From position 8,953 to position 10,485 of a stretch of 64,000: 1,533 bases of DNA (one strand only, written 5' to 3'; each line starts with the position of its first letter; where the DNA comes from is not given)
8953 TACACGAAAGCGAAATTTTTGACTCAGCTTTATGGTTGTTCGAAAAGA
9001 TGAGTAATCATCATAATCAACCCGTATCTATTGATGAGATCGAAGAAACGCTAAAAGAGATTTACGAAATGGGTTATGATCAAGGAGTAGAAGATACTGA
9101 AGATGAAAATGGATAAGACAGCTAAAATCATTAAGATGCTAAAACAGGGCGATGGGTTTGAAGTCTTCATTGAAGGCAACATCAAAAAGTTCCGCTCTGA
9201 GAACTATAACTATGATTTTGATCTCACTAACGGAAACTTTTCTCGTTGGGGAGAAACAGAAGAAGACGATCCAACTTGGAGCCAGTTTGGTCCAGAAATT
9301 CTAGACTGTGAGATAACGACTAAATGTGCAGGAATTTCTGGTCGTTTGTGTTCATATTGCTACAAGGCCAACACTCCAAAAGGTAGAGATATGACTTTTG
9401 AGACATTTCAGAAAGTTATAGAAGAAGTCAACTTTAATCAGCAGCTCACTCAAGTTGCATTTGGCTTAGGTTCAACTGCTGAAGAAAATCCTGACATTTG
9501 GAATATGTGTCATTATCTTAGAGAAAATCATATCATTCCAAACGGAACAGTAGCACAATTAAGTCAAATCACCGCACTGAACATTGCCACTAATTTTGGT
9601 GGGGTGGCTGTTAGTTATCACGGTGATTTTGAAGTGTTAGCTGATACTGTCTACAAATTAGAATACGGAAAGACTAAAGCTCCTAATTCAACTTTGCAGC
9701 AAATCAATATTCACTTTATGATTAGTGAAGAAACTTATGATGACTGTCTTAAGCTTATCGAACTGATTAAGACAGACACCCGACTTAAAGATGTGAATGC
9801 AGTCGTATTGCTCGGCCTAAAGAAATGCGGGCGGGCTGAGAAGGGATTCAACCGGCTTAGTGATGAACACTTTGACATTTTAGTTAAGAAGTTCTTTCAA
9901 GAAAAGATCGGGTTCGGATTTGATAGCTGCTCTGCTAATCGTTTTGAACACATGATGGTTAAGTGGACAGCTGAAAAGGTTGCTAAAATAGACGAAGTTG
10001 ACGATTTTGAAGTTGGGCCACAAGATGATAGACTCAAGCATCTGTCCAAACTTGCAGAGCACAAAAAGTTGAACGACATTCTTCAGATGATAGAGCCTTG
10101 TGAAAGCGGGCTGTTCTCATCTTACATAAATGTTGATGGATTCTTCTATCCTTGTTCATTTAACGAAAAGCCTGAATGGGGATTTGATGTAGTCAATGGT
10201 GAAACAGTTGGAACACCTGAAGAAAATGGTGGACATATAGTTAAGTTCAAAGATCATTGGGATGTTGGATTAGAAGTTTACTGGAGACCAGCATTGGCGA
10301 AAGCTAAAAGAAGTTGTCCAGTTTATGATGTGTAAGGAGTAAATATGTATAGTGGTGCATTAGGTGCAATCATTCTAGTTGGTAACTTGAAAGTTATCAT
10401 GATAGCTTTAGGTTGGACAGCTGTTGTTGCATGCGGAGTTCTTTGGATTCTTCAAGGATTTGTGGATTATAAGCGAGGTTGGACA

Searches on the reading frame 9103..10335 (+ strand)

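Call 38: search_protein_families(library=phrogs, proteins=[window:9103-10335:+], max_evalue=0.01)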
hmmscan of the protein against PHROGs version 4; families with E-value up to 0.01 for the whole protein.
window:9103-10335:+ (410 aa): 2 families
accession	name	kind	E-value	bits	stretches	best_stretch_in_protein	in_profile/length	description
phrog_7293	-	unknown function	1.1e-79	269.1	2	11-285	9-272/384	-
phrog_16999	-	other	5.2e-06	27.3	1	66-290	12-243/288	Fe-S oxidoreductase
